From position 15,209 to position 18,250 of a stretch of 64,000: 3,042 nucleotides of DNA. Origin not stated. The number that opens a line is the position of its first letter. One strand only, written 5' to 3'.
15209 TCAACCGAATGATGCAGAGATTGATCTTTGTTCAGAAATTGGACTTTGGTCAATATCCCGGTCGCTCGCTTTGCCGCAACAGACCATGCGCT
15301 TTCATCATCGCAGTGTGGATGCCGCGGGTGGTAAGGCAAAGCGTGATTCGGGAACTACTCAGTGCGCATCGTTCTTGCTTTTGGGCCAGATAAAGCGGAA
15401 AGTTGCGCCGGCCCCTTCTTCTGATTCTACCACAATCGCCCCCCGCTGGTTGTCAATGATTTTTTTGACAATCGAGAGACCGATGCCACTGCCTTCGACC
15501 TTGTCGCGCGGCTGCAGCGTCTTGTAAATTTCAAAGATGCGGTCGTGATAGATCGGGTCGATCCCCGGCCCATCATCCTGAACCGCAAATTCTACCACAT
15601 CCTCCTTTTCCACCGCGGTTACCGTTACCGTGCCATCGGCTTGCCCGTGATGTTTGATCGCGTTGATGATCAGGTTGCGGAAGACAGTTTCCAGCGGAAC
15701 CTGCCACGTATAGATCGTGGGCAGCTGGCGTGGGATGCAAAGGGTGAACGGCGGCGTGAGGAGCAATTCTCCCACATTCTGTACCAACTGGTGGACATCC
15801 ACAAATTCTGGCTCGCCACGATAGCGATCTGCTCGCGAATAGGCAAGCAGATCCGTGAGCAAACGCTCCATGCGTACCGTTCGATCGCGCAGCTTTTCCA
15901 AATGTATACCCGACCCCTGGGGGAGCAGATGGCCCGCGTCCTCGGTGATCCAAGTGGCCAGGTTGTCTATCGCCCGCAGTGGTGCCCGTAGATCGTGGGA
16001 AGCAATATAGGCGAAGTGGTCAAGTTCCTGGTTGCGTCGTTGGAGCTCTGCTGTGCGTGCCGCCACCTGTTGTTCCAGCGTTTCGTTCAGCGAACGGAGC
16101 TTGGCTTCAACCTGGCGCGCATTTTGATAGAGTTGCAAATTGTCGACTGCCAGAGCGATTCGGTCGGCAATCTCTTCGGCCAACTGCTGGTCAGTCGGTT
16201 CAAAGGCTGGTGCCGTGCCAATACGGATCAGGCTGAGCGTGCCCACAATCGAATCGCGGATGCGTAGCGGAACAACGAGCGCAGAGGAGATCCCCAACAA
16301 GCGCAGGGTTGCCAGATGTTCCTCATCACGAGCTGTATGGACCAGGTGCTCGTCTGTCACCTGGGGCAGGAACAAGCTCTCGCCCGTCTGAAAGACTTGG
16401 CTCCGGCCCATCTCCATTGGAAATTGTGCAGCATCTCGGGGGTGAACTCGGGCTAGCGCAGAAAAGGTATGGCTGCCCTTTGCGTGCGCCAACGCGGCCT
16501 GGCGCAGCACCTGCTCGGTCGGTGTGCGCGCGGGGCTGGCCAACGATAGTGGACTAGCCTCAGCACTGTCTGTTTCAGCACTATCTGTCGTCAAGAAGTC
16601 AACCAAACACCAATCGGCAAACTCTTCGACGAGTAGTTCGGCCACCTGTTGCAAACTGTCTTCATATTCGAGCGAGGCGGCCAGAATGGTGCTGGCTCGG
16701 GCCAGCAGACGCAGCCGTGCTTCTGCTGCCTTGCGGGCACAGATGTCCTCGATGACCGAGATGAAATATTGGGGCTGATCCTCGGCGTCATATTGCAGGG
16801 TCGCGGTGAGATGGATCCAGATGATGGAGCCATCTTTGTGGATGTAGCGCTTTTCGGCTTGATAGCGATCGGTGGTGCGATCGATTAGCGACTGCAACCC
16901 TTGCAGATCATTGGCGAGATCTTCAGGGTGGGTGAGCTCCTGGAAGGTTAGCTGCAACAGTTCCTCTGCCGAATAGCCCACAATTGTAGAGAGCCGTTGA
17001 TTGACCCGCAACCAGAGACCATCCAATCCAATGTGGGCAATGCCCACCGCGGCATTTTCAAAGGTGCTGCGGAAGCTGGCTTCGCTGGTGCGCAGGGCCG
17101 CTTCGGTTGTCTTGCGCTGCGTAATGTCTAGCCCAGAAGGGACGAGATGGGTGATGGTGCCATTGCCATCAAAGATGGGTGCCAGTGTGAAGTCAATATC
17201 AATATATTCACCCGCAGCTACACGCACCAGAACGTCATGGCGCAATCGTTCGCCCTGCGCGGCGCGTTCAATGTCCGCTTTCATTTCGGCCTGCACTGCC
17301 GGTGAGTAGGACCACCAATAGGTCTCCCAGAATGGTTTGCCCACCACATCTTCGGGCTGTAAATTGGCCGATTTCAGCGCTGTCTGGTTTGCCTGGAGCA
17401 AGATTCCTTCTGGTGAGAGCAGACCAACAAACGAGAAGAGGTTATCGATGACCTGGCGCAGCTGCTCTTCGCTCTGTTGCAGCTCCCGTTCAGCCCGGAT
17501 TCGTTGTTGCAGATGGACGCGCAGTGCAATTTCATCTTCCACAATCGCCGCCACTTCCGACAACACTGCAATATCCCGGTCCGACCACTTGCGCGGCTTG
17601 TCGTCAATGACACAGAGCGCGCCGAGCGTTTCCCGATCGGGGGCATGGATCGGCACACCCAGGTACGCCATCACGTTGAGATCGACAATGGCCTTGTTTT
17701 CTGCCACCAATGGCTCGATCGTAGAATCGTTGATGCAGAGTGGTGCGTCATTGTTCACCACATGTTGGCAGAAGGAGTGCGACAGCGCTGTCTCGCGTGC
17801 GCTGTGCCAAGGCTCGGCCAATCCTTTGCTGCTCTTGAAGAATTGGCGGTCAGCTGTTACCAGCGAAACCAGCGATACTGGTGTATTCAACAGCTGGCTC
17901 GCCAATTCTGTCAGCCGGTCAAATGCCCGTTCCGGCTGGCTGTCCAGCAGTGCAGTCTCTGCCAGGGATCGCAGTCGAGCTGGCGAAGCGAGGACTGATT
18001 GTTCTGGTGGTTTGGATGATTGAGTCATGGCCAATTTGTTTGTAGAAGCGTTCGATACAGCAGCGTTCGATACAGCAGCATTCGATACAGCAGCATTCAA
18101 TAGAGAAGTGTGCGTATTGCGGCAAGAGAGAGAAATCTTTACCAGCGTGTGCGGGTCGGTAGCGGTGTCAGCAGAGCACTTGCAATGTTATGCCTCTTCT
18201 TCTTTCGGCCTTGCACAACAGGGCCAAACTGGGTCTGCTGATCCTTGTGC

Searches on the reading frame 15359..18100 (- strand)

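Call 23: search_protein_families(library=pfam, proteins=[window:15359-18100:-], max_evalue=0.0001)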
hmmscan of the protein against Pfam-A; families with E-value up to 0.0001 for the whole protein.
window:15359-18100:- (913 aa): 10 families
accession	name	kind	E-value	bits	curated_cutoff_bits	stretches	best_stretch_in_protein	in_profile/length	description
PF01590.32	GAF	-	5.2e-30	105.1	22.4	2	56-188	2-130/133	GAF domain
PF02518.31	HATPase_c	-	1.3e-23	84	26.4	1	801-907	4-109/111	Histidine kinase-, DNA gyrase B-, and HSP90-like ATPase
PF08447.18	PAS_3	-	1.2e-20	73.9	25.6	1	365-450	3-89/89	PAS fold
PF00989.32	PAS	-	1.9e-19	70.2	22.6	2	343-453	3-113/113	PAS fold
PF13185.12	GAF_2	-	1.6e-18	67.6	28.6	2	56-187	4-131/136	GAF domain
PF13426.13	PAS_9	-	3.3e-18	66.3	27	2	364-453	14-101/103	PAS domain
PF08448.16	PAS_4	-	4.5e-18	65.9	23.1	2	223-330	6-109/110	PAS fold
PF13492.12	GAF_3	-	2.2e-09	38.3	27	1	579-654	58-129/129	GAF domain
PF00512.31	HisKA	-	3.4e-07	30.6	26.9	1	694-758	3-64/66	His Kinase A (phospho-acceptor) domain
PF13581.12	HATPase_c_2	-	2e-05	25.1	27.4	1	810-903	39-125/127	Histidine kinase-like ATPase domain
